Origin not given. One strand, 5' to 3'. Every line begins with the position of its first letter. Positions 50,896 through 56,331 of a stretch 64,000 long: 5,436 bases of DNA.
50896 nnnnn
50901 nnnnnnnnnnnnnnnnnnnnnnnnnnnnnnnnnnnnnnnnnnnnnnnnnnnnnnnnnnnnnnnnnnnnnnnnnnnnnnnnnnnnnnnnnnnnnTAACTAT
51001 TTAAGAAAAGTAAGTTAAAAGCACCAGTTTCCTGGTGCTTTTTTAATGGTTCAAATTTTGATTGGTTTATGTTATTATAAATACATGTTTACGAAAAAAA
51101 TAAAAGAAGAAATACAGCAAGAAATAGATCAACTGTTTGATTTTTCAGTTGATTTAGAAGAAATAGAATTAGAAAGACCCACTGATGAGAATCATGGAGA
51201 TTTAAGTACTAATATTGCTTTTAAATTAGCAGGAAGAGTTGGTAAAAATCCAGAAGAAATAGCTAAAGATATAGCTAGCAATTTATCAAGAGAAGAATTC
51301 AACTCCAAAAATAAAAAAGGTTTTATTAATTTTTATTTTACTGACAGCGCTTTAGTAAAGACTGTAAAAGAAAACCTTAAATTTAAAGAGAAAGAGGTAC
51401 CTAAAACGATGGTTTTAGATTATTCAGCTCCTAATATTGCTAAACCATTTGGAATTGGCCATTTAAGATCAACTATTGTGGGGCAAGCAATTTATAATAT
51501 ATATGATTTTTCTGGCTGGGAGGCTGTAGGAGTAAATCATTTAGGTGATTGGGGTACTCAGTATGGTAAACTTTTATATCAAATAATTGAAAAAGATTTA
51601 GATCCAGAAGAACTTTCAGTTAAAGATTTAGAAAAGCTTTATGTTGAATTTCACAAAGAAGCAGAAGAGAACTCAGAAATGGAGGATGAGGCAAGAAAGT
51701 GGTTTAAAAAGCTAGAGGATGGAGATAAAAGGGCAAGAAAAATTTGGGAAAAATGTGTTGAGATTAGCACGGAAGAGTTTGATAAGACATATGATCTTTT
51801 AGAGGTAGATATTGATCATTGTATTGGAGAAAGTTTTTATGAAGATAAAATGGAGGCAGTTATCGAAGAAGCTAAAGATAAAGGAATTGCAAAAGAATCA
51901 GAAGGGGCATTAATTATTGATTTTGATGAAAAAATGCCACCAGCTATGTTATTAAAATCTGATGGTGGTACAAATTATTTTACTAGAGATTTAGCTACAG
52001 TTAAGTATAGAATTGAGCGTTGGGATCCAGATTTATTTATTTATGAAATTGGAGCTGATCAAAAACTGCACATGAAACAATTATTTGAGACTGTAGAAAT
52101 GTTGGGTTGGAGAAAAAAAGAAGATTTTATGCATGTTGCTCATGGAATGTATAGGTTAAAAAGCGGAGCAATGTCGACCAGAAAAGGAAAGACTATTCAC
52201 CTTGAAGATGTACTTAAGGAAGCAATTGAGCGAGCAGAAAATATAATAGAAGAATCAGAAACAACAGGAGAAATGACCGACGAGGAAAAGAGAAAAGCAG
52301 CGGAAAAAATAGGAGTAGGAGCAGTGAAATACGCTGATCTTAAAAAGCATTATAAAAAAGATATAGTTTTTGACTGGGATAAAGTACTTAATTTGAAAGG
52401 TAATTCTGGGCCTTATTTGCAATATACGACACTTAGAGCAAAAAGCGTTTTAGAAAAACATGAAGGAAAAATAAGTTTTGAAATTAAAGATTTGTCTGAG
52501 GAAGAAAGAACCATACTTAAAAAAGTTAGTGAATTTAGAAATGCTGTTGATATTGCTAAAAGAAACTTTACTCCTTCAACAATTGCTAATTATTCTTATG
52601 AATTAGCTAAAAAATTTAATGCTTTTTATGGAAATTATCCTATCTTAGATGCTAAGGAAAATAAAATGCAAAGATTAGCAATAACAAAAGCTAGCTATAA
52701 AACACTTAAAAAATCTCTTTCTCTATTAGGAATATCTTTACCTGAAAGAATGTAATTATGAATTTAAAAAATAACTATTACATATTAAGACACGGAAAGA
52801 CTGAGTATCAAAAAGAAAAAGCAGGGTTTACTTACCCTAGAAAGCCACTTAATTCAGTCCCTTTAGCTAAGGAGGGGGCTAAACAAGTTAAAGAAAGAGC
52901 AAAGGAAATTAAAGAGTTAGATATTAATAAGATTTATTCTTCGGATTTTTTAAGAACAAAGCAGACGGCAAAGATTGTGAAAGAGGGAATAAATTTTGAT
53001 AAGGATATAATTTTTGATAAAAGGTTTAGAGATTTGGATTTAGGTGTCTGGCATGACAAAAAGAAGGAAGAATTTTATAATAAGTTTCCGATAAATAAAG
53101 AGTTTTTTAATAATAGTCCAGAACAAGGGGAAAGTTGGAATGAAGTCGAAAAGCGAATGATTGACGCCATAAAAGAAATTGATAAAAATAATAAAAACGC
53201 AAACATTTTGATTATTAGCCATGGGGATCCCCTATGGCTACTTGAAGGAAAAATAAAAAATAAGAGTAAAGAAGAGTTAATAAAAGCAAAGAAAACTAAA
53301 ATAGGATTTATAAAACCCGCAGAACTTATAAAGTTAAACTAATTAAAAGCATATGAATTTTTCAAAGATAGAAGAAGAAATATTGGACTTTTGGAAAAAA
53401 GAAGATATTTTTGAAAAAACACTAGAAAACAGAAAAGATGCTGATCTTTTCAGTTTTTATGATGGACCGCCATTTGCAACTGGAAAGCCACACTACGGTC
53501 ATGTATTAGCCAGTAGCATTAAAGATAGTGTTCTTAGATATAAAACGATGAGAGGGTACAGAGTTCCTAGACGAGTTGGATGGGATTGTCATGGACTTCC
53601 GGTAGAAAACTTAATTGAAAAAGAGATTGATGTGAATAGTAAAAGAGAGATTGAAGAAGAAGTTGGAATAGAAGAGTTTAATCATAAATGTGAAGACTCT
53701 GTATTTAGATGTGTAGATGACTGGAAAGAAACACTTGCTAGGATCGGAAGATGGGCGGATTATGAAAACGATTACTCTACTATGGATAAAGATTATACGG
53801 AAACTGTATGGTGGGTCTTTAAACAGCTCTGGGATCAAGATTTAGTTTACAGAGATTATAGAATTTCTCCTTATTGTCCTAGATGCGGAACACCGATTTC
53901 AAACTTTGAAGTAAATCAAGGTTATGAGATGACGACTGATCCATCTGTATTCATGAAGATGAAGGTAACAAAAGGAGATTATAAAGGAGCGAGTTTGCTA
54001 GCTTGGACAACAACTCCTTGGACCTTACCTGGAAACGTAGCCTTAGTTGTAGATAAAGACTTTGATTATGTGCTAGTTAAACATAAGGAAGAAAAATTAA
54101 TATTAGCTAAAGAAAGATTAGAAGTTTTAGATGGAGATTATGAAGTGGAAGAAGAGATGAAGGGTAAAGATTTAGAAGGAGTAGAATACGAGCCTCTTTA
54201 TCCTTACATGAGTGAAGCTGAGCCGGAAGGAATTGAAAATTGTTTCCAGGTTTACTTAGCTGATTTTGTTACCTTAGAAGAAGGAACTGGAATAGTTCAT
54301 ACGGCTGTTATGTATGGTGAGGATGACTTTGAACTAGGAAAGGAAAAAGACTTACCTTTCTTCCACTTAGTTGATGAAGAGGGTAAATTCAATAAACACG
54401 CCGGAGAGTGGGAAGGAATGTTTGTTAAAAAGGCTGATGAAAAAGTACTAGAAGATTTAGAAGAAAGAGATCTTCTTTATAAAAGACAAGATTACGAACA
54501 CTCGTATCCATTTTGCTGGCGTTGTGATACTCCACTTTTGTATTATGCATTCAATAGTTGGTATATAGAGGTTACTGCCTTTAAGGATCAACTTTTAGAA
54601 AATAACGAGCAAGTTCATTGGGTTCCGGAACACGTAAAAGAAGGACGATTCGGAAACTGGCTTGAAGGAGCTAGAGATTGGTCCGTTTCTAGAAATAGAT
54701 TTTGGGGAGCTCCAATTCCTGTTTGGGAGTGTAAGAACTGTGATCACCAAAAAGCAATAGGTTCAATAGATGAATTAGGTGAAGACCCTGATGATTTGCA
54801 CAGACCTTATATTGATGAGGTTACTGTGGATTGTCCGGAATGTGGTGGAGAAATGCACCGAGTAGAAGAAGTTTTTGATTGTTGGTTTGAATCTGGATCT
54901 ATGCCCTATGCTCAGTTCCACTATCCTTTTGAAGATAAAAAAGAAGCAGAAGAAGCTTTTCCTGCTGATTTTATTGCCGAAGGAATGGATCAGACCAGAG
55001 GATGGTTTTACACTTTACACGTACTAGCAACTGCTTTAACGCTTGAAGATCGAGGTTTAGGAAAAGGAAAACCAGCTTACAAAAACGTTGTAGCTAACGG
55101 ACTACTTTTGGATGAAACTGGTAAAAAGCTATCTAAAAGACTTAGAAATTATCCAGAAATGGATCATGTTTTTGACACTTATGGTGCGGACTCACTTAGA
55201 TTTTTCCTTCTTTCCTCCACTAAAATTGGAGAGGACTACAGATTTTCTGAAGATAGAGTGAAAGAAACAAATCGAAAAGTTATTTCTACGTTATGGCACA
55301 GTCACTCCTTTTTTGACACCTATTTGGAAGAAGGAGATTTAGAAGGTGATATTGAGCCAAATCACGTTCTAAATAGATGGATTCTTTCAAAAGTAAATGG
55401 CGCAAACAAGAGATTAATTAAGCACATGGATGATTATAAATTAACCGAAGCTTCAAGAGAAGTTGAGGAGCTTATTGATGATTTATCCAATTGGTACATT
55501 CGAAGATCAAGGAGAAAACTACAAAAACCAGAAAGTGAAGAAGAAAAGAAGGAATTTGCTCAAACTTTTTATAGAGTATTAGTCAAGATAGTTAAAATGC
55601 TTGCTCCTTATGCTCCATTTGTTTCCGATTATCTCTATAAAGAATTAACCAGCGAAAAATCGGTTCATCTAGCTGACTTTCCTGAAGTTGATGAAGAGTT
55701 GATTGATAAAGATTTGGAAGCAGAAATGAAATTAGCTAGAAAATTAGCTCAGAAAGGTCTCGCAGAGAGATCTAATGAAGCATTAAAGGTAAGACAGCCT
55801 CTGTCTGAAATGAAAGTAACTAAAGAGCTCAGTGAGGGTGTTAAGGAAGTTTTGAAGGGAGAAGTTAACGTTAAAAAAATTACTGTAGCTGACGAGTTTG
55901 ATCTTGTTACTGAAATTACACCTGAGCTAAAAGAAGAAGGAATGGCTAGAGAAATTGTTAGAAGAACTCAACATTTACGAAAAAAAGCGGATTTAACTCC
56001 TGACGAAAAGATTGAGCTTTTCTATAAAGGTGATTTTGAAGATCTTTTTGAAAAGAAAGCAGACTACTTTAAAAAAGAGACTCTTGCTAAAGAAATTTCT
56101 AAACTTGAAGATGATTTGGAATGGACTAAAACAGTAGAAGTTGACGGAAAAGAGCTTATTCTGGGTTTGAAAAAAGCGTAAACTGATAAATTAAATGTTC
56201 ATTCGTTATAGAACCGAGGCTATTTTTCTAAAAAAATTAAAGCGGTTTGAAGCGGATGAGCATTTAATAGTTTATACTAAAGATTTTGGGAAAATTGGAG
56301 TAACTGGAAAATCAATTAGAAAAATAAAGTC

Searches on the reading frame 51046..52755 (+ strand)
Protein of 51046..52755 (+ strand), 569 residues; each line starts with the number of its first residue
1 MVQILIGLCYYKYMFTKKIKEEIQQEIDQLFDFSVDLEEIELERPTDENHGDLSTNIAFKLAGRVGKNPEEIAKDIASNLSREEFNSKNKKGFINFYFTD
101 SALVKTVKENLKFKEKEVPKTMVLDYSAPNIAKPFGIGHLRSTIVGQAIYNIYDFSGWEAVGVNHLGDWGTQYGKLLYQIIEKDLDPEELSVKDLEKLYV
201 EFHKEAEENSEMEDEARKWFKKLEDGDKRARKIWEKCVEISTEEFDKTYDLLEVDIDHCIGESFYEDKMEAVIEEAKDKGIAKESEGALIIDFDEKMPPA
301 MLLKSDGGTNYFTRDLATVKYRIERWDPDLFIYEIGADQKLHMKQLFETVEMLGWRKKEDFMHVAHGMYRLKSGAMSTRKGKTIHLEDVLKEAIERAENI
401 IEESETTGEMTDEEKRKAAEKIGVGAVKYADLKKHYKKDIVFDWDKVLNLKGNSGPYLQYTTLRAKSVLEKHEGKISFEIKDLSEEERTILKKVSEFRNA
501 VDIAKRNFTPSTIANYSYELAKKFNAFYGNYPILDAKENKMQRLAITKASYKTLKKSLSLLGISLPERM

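Call 35: search_protein_families(library=pfam, proteins=[window:51046-52755:+], max_evalue=0.0001)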
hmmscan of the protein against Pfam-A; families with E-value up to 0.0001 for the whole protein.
window:51046-52755:+ (569 aa): 3 families
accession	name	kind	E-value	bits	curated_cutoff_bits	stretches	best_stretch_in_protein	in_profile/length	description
PF00750.26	tRNA-synt_1d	-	1.1e-92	311.2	23.3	1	103-444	6-349/349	tRNA synthetases class I (R), catalytic domain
PF05746.21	DALR_1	-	8.9e-26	90.7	22.3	1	458-569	1-117/117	DALR anticodon binding domain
PF03485.21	Arg_tRNA_synt_N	-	2.7e-19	70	21.5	1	18-98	2-85/85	Arginyl tRNA synthetase N terminal domain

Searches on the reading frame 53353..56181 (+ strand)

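Call 35: search_protein_families(library=pfam, proteins=[window:53353-56181:+], max_evalue=0.0001)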
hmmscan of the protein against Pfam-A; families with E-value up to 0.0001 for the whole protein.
window:53353-56181:+ (942 aa): 4 families
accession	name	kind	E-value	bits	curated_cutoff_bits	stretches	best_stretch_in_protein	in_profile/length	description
PF00133.28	tRNA-synt_1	-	8.9e-133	443.5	22.7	1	10-631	2-413/414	tRNA synthetases class I (I, L, M and V)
PF08264.19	Anticodon_1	-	3.7e-29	101.9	25.1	1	674-818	1-145/148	Anticodon-binding domain of tRNA ligase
PF09334.17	tRNA-synt_1g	-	3e-17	62.9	20.1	1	571-646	307-382/391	tRNA synthetases class I (M)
PF19302.4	DUF5915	-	1e-15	58.3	27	1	842-941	99-194/195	Domain of unknown function (DUF5915)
